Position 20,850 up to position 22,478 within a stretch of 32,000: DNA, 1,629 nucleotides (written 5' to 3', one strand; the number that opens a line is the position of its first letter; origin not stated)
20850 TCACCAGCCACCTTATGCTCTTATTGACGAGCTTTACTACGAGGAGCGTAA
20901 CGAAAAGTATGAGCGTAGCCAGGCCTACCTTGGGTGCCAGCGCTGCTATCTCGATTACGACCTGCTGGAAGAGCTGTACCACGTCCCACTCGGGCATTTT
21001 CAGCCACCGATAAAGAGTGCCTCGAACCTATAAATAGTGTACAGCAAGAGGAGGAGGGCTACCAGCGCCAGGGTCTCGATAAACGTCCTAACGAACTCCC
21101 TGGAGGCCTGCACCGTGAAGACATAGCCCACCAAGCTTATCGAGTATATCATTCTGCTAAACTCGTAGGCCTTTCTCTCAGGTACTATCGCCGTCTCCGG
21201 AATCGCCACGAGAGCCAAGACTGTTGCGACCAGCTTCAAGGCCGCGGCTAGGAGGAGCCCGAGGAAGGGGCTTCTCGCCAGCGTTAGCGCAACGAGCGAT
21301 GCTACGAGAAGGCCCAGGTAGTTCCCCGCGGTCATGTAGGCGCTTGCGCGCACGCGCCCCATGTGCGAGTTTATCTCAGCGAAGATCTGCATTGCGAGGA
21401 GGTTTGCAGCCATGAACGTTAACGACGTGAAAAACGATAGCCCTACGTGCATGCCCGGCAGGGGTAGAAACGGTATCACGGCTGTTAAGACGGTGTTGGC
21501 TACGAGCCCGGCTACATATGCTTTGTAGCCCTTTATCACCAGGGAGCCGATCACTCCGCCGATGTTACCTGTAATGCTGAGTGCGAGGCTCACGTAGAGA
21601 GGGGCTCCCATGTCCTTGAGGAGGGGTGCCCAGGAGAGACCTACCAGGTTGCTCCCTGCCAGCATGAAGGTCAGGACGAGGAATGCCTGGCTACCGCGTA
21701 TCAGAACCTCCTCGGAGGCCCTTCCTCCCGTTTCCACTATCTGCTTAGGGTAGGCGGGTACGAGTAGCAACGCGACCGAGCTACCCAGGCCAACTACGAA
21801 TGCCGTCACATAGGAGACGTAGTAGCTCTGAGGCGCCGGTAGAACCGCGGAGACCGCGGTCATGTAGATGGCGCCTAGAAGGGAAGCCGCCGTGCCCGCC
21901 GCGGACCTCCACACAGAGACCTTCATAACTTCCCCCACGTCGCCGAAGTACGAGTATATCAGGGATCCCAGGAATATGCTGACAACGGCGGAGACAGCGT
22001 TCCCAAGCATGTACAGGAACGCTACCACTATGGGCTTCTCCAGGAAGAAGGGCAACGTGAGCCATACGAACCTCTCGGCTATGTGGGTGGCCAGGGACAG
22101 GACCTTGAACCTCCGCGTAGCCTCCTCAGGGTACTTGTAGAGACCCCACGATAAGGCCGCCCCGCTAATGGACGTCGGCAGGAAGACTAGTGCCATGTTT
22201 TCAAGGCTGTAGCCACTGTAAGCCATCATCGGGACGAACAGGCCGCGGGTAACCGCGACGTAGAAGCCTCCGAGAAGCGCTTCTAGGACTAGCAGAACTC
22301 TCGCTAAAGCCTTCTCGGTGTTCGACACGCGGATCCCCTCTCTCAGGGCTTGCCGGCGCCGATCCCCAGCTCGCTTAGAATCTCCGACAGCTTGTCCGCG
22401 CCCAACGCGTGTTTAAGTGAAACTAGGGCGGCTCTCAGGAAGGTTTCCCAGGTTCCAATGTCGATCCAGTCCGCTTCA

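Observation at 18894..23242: Translationally coupled four-gene operon: GalU-like enzyme, 12-TM protein, small membrane protein with an MscS-N-terminal-like TM-helix region, and processive QxxRW glycosyltransferase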

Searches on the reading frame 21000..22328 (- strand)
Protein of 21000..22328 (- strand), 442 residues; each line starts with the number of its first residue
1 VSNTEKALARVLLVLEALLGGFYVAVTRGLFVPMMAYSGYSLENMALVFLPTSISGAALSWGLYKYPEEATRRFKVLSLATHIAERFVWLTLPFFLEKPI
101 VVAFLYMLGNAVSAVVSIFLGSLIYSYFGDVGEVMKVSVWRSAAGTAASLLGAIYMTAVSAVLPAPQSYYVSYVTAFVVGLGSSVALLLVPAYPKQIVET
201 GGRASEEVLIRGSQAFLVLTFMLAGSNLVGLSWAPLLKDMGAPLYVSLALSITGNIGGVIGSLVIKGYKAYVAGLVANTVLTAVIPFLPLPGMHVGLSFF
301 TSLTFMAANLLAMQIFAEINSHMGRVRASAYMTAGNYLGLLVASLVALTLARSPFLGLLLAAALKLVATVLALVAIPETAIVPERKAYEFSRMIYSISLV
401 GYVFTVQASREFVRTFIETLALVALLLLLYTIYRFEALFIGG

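Call 3: search_protein_families(library=pfam, proteins=[window:21000-22328:-], max_evalue=0.01)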
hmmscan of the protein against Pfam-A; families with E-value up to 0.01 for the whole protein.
window:21000-22328:- (442 aa): 0 families

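Call 4: search_protein_families(library=ncbifam, proteins=[window:21000-22328:-], max_evalue=0.01)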
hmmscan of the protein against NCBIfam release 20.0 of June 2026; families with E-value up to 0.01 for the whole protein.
window:21000-22328:- (442 aa): 0 families

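Call 15: find_homologous_proteins(query=window:21000-22328:-)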
Query window:21000-22328:- (442 aa): 20 proteins with E <= 0.001 among 8000 candidates.
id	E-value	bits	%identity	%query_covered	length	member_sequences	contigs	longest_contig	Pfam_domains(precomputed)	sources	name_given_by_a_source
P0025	1.7e-266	902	100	100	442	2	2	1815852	-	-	-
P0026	1.5e-169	583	62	100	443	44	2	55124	-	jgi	jgi:hypothetical protein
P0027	7.0e-167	574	62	99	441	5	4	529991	PF07690.22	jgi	jgi:MFS family permease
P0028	4.0e-140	486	55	93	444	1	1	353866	-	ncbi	ncbi:MAG: hypothetical protein ABWK01_09500 [Infirmifilum sp.]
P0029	5.4e-140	485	54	99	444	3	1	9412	-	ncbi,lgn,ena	-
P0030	1.6e-139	484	54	99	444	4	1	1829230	-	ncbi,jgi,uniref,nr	ncbi:hypothetical protein [Infirmifilum sp. NZ]|uniref:hypothetical protein n=1 Tax=Infirmifilum sp.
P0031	5.1e-139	482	55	99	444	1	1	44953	-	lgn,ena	-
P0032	9.7e-136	471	52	100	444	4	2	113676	-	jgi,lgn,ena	jgi:hypothetical protein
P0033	4.3e-134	466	53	99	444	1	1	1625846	-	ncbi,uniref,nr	ncbi:hypothetical protein IG193_07650 [Infirmifilum lucidum]|uniref:MFS transporter n=1 Tax=Infirmif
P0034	6.5e-133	462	53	100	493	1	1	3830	-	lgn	-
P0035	3.1e-131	457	53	99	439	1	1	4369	-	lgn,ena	-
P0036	7.1e-131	455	53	98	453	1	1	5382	PF07690.22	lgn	-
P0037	7.0e-129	449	53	97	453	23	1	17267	-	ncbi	-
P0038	2.1e-128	447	53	98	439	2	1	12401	-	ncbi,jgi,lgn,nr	ncbi:MAG: hypothetical protein BA066_04245 [Candidatus Korarchaeota archaeon NZ13-K]|nr:MAG: hypothe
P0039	3.5e-128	446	52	100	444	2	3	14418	-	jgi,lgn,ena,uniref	uniref:MFS transporter n=1 Tax=Thermofilum pendens TaxID=2269 RepID=A0A7J3X896_THEPE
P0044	1.0e-68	251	36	100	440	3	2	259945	-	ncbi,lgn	ncbi:MAG: hypothetical protein QXU97_04185 [Fervidicoccaceae archaeon]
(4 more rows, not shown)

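Call 17: find_encoding_contigs(protein=P0044, flank=8000, max_places=2)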
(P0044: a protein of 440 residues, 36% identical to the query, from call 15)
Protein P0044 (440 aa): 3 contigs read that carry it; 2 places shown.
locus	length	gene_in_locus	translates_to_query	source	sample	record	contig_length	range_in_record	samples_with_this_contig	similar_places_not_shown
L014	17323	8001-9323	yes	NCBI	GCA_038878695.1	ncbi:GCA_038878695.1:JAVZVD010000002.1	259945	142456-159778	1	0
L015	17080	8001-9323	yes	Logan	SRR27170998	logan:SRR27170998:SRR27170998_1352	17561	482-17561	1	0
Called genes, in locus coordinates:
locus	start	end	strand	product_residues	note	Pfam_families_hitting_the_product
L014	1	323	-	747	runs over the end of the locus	PF02359:CDC48_N, PF02933:CDC48_2, PF05496:RuvB_N, PF07724:AAA_2 (weak), PF00004:AAA, PF17862:AAA_lid_3, PF00004:AAA, PF17862:AAA_lid_3, +21 more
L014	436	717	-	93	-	PF00736:EF1_GNE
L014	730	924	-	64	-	PF07754:Ribosomal_aS21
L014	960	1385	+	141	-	PF01981:PTH2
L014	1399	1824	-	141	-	-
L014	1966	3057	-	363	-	PF01142:TruD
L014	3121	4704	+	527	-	PF02310:B12-binding, PF04055:Radical_SAM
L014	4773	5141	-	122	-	-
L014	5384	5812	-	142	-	-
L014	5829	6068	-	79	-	-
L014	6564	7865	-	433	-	-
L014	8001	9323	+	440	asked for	-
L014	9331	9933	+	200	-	PF05552:MS_channel_1st_1 (weak)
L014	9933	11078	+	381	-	-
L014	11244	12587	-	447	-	-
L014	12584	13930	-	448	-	-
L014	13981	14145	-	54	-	-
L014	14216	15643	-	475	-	PF00989:PAS (faint), PF13188:PAS_8 (faint), PF13426:PAS_9 (faint)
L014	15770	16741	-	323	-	PF01073:3Beta_HSD, PF01370:Epimerase, PF02719:Polysacc_synt_2, PF04321:RmlD_sub_bind, PF05368:NmrA (weak), PF07993:NAD_binding_4, PF13460:NAD_binding_10, PF16363:GDP_Man_Dehyd, +1 more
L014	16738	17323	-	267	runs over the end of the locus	PF00483:NTP_transferase, PF01128:IspD (weak), PF12804:NTP_transf_3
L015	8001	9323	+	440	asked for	-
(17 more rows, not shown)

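Call 18: find_encoding_contigs(protein=P0038, flank=8000, max_places=2)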
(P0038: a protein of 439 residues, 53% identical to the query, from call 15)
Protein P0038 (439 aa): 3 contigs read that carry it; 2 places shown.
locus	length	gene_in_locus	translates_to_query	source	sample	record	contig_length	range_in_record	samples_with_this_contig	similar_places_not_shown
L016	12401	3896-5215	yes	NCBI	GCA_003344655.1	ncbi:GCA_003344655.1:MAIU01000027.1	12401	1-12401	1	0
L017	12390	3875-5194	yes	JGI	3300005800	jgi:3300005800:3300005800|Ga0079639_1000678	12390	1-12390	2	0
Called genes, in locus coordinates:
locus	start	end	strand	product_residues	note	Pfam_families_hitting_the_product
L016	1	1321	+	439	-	PF00496:SBP_bac_5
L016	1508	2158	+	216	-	PF00753:Lactamase_B, PF23023:Anti-Pycsar_Apyc1 (weak)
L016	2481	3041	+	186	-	PF02915:Rubrerythrin, PF21349:RUBY_RBDX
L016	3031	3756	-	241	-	PF02633:Creatininase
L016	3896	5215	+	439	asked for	-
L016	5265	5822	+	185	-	-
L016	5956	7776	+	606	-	PF00324:AA_permease, PF13520:AA_permease_2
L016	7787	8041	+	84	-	PF01037:AsnC_trans_reg, PF22482:AsnC_trans_reg_3 (weak)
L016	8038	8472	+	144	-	-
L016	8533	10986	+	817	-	PF02901:PFL-like, PF01228:Gly_radical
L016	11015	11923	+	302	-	PF13237:Fer4_10 (faint), PF00037:Fer4 (weak), PF12838:Fer4_7, PF13187:Fer4_9 (weak), PF14697:Fer4_21, PF00037:Fer4 (weak), PF04055:Radical_SAM, PF13353:Fer4_12 (weak), +5 more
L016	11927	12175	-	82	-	-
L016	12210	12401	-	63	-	PF02001:DUF134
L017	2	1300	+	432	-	?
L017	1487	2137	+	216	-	PF00753:Lactamase_B, PF23023:Anti-Pycsar_Apyc1 (weak)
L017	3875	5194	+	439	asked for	-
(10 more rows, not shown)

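Call 23: search_solved_structures(query=A2, max_evalue=10)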
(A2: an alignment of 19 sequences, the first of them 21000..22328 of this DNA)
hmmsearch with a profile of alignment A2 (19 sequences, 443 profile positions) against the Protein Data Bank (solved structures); distinct sequences matched with E-value up to 10: 1.
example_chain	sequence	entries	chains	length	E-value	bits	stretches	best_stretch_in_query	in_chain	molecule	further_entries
6vlo_A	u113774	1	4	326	1.7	10.9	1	291-340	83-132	Putative dTDP-D-glucose 4,6-dehydratase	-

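Call 25: find_related_loci(query=A2, collection=genome_contigs, flank=7000)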
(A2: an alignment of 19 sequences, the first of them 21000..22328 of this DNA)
Query A2 (442 aa) in genome_contigs; peptide patterns used: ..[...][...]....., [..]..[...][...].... (x = any residue, [..] = any of these).
51 stretches matched a pattern; 30 encode a relative of the query (tblastn E <= 1e-3); 30 distinct loci.
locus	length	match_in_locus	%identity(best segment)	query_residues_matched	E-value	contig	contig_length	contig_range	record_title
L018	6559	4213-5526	53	1-441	3e-135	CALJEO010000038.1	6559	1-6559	MAG: uncultured archaeon isolate S1_Bin_METABAT__350_sub_1 genome assembly, contig: c_000002001828, whole genome shotgun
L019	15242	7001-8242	55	2-414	2e-129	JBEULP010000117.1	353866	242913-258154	MAG: Infirmifilum sp. isolate KC_020 contig125, whole genome shotgun sequence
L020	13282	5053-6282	49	6-418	1e-116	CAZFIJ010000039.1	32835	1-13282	MAG TPA_asm: uncultured Nitrososphaerota archaeon isolate binchicken_co25_126 genome assembly, contig: k141_12703, whole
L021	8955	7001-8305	41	6-441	8e-101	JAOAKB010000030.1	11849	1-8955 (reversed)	MAG: Nitrososphaeria archaeon isolate SKW303 NODE_30_length_11849_cov_5.866208, whole genome shotgun sequence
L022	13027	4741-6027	42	5-434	2e-99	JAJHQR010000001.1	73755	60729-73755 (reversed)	MAG: Desulfurococcaceae archaeon isolate Bin S26 scaffold_50_c1, whole genome shotgun sequence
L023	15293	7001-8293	40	10-441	4e-99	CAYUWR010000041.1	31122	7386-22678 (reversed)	MAG TPA_asm: uncultured Nitrososphaeria archaeon isolate SRP231805_co4_125 genome assembly, contig: k141_114250, whole g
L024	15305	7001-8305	40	6-441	5e-99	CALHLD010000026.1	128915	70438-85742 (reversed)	MAG: uncultured archaeon isolate S1_Bin_METABAT__236_1 genome assembly, contig: c_000001810557, whole genome shotgun seq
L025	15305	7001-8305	38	6-441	3e-92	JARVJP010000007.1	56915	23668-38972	MAG: Nitrososphaeria archaeon isolate DRTY6_bin.115 NODE_1610_length_56915_cov_1.82139, whole genome shotgun sequence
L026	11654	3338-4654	40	2-441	2e-92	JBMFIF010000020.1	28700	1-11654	MAG: Thermoprotei archaeon isolate KM4324-16 NODE_20_length_28700_cov_21.424763, whole genome shotgun sequence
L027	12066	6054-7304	40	5-422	4e-90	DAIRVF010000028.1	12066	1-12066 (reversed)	MAG TPA_asm: Zestosphaera sp. isolate CTOTU25733 NODE_295_length_12066_cov_6.184331, whole genome shotgun sequence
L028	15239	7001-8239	41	5-418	7e-89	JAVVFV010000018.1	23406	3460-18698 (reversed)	MAG: Candidatus Zestomicrobium tamdykulense isolate TW002 NG-25459_Tamdykul_water_contig_126, whole genome shotgun seque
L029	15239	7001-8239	40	5-418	2e-88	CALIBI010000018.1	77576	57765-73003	MAG: uncultured Sulfolobales archaeon isolate S1_Bin_Bin_78_sub genome assembly, contig: c_000000856551, whole genome sh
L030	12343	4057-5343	39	5-434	3e-87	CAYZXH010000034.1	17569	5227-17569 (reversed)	MAG TPA_asm: uncultured Desulfurococcaceae archaeon isolate SRP104967_co1_17 genome assembly, contig: NODE_1076_length_1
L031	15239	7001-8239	40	5-418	3e-87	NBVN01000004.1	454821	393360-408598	MAG: Zestosphaera tikiterensis isolate NZ3 Iph_new_18C, whole genome shotgun sequence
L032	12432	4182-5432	40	5-422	9e-87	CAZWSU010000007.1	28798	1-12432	MAG TPA_asm: uncultured Desulfurococcaceae archaeon isolate binchicken_co25_45 genome assembly, contig: k141_80507, whol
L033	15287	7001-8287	38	8-434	1e-84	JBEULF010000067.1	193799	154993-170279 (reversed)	MAG: Sulfolobales archaeon isolate KC_007 contig67, whole genome shotgun sequence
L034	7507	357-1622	35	10-434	2e-69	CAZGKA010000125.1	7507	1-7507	MAG TPA_asm: uncultured Nitrososphaerota archaeon isolate binchicken_co219_26 genome assembly, contig: k141_1327829, who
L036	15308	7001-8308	39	6-442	1e-98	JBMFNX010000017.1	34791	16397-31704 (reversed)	MAG: Nitrososphaeria archaeon isolate KM4338-22 NODE_17_length_34791_cov_6.880711, whole genome shotgun sequence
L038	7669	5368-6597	28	12-425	7e-40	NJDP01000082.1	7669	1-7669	MAG: Desulfurococcales archaeon ex4484_58 ex4484_58_scaffold_10147_length_7669__count_1032, whole genome shotgun sequenc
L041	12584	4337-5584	29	16-430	4e-36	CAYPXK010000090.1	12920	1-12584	MAG TPA_asm: uncultured Thermoproteaceae archaeon isolate binchicken_co219_93 genome assembly, contig: k141_990456, whol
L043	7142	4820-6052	26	12-422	3e-36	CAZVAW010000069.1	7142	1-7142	MAG TPA_asm: uncultured Desulfurococcaceae archaeon isolate SRP141559_co1_79 genome assembly, contig: NODE_6565_length_7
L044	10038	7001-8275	31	10-434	1e-37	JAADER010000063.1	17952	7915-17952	MAG: Thermoproteota archaeon isolate L_MetaBat.236 contig-127_3004, whole genome shotgun sequence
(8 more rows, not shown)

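Call 29: search_protein_families(library=pfam, proteins=[L022:1602-2963:+, L022:2963-3724:+, L022:3779-4699:+, L022:7652-8461:+, L022:6949-7596:-, L036:5487-6914:+, L036:4092-5201:+, L044:8352-9917:+, L014:9930-11075:+, L044:6391-6939:-], max_evalue=0.01)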
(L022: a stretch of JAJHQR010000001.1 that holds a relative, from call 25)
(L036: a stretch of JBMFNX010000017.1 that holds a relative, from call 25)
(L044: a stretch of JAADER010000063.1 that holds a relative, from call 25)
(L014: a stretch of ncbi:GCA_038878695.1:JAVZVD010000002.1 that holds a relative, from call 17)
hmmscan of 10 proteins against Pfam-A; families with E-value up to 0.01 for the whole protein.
L022:1602-2963:+ (454 aa): 1 family
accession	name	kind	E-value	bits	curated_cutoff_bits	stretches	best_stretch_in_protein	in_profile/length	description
PF01694.28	Rhomboid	-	4.4e-31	108.4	22.6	1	68-222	2-140/143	Rhomboid domain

L022:2963-3724:+ (254 aa): 4 families
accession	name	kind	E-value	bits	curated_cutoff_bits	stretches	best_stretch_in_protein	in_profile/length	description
PF12850.12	Metallophos_2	-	3.4e-24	86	27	1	5-213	2-153/154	Calcineurin-like phosphoesterase superfamily domain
PF00149.33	Metallophos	-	2.7e-16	61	21.5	1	5-177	2-190/191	Calcineurin-like phosphoesterase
PF14582.11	Metallophos_3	-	0.00011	22.1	28.2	0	3-43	5-47/259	Metallophosphoesterase, calcineurin superfamily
PF06874.16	FBPase_2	-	0.0076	15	27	0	29-65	184-221/639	Firmicute fructose-1,6-bisphosphatase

L022:3779-4699:+ (307 aa): 1 family
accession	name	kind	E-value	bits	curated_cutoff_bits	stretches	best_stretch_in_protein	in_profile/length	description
PF00892.27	EamA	-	2.3e-18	67.2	28.2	2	163-297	3-134/135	EamA-like transporter family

L022:7652-8461:+ (270 aa): 1 family
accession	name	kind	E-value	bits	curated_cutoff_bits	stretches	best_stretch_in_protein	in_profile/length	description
PF00248.27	Aldo_ket_red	-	8e-52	176.5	24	1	22-269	2-288/291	Aldo/keto reductase family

L022:6949-7596:- (216 aa): 0 families

L036:5487-6914:+ (476 aa): 4 families
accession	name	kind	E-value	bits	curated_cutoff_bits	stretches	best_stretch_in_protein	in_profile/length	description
PF00291.31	PALP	-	6.1e-56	190.4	35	1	72-367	2-295/295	Pyridoxal-phosphate dependent enzyme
PF03551.20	PadR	-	1.1e-15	57.9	27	1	406-474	1-71/75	Transcriptional regulator PadR-like family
PF01022.26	HTH_5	-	0.00019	21.6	22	1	401-452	2-47/47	Bacterial regulatory protein, arsR family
PF02334.22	RTP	-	0.0051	17.7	26.7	0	406-470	14-83/113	Replication terminator protein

L036:4092-5201:+ (370 aa): 2 families
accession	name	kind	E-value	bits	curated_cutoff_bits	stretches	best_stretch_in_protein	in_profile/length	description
PF13378.12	MR_MLE_C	-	8.3e-38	130.7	29.4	1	147-355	4-218/219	Enolase C-terminal domain-like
PF02746.21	MR_MLE_N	-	6.8e-09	36.4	22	1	8-124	6-117/117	Mandelate racemase / muconate lactonizing enzyme, N-terminal domain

L044:8352-9917:+ (522 aa): 1 family
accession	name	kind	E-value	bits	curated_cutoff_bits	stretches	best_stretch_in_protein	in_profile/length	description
PF14528.11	LAGLIDADG_3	-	0.0056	17.4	22.5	0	292-322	4-35/82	LAGLIDADG-like domain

L014:9930-11075:+ (382 aa): 2 families
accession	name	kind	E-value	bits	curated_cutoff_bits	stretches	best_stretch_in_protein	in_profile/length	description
PF13699.11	eCIS_core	-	0.00048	20.7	22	1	111-146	40-75/79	eCIS core domain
PF01863.23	YgjP-like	-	0.0075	16.7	26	0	91-145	129-179/207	YgjP-like, metallopeptidase domain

L044:6391-6939:- (183 aa): 1 family
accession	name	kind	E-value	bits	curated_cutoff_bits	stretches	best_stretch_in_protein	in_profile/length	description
PF00252.24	Ribosomal_L16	-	2.8e-29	102.2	27.9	1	19-173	3-132/132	Ribosomal protein L16p/L10e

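Call 30: search_protein_families(library=pfam, alignment_id=A2, max_evalue=1)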
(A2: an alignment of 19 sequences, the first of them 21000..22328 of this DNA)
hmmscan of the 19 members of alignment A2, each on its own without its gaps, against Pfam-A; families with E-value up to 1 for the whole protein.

A. member 1, window:21000-22328:- (442 aa): 1 family
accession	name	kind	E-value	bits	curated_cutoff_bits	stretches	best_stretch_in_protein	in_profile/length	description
PF07690.21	MFS_1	-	0.049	13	33.4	2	269-401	63-188/347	Major Facilitator Superfamily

B. families by the number of members that match (of 19 scanned): 7 families
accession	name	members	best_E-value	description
PF07690.21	MFS_1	8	3.5e-07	Major Facilitator Superfamily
PF16165.10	Ferlin_C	4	0.21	Ferlin C-terminus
PF16192.10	PMT_4TMC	2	0.011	C-terminal four TMM region of protein-O-mannosyltransferase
PF24261.1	DUF7462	2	0.013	Family of unknown function (DUF7462)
PF19814.4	DUF6297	1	0.023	Family of unknown function (DUF6297)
PF10894.13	DUF2689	1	0.049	Protein of unknown function (DUF2689)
PF02734.22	Dak2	1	0.11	DAK2 domain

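Call 36: search_protein_families(library=ncbifam, proteins=[L014:3121-4704:+], max_evalue=0.001)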
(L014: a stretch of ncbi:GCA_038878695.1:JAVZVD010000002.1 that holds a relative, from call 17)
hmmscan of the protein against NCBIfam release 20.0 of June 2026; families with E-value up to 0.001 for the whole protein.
L014:3121-4704:+ (527 aa): 28 families (the best 25 are shown)
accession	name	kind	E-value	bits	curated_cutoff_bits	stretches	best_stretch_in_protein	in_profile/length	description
TIGR04367.1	HpnR_B12_rSAM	equivalog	1.2e-53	182.4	650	1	5-410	3-391/490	hopanoid C-3 methylase HpnR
TIGR02026.1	BchE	equivalog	2.3e-47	162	481.35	1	23-448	20-444/497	magnesium-protoporphyrin IX monomethyl ester anaerobic oxidative cyclase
TIGR04013.1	B12_SAM_MJ_1487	hypoth_equivalog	8.1e-34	117.1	251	2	47-237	25-196/382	TIGR04013 family B12-binding domain/radical SAM domain-containing protein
NF050148.1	rSAM_ApyD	equivalog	1.6e-32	112.7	750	1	22-393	22-396/645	RiPP biosynthesis radical SAM protein ApyD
TIGR04014.1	B12_SAM_MJ_0865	equivalog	3.9e-31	108.3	360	1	56-385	30-353/434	methyl-coenzyme M reductase glutamine C-methyltransferase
TIGR04479.1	bcpD_PhpK_rSAM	subfamily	8.3e-29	100.3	600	1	192-364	241-408/504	PhpK family radical SAM P-methyltransferase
NF038361.1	rSAM_Sden_1168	equivalog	1.1e-25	90.2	575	1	51-393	127-476/560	Sden_1168 family B12-binding radical SAM P-methyltransferase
TIGR03471.1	HpnJ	equivalog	2.3e-25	89.4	577.6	1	40-391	46-388/472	hopanoid biosynthesis associated radical SAM protein HpnJ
TIGR04072.2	rSAM_ladder_B12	equivalog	3.7e-23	81.9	360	1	25-367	18-351/443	lipid biosynthesis B12-binding/radical SAM protein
NF033070.1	rSAM_AprD4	equivalog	4.1e-23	82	500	1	22-394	39-393/456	AprD4 family radical SAM diol-dehydratase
NF033712.0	B12_rSAM_KedN5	subfamily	6.9e-23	80.7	700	1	35-354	33-359/624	KedN5 family methylcobalamin-dependent radical SAM C-methyltransferase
TIGR04295.1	B12_rSAM_oligo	hypoth_equivalog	4e-22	78.5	400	1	40-318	41-314/422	TIGR04295 family B12-binding domain-containing radical SAM protein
TIGR03975.1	rSAM_ocin_1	subfamily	4.8e-22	78.2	281.85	1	113-365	181-430/606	RiPP maturation radical SAM C-methyltransferase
NF040546.1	rSAM_CUAEP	equivalog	4.4e-19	68.5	500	1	17-399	5-377/468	CUAEP/CCAEP-tail radical SAM (seleno)protein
TIGR04385.1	B12_rSAM_cofa1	equivalog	6.5e-17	61.9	450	1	25-367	20-366/438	B12 lower ligand biosynthesis radical SAM protein BzaD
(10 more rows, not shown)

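Call 62: search_protein_families(library=pfam, proteins=[P0027, P0036, L022:4729-6051:+, L025:6998-8308:+, L033:6995-8314:+, L034:270-1640:+, L038:5350-6666:+, L041:4301-5620:+, L044:6983-8299:+, L043:4799-6121:+], max_evalue=0.01)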
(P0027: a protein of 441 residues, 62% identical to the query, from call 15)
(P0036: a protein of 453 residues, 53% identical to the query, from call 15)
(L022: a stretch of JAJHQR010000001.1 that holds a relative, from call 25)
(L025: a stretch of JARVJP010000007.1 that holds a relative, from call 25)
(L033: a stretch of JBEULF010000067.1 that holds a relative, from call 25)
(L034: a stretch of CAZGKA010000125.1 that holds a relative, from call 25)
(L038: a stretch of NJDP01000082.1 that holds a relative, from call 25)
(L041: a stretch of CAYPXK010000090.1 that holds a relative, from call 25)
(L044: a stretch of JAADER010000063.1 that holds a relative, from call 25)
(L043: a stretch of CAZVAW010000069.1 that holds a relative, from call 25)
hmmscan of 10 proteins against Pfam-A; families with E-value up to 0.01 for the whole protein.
P0027 (441 aa): 1 family
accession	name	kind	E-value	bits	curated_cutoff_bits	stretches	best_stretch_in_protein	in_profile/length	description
PF07690.21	MFS_1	-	1.1e-05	24.9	33.4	1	268-407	63-188/347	Major Facilitator Superfamily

P0036 (453 aa): 1 family
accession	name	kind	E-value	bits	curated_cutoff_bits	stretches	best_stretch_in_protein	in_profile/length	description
PF07690.21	MFS_1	-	3.5e-07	29.9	33.4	1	129-342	105-336/347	Major Facilitator Superfamily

L022:4729-6051:+ (441 aa): 0 families

L025:6998-8308:+ (437 aa): 0 families

L033:6995-8314:+ (440 aa): 1 family
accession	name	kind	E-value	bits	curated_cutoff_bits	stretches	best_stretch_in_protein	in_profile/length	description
PF07690.21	MFS_1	-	4.6e-07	29.5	33.4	1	13-331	2-343/347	Major Facilitator Superfamily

L034:270-1640:+ (457 aa): 0 families

L038:5350-6666:+ (439 aa): 0 families

L041:4301-5620:+ (440 aa): 1 family
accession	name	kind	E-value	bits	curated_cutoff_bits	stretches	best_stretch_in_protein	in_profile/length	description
PF07690.21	MFS_1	-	3.9e-06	26.5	33.4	1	95-318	81-319/347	Major Facilitator Superfamily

L044:6983-8299:+ (439 aa): 0 families

L043:4799-6121:+ (441 aa): 0 families
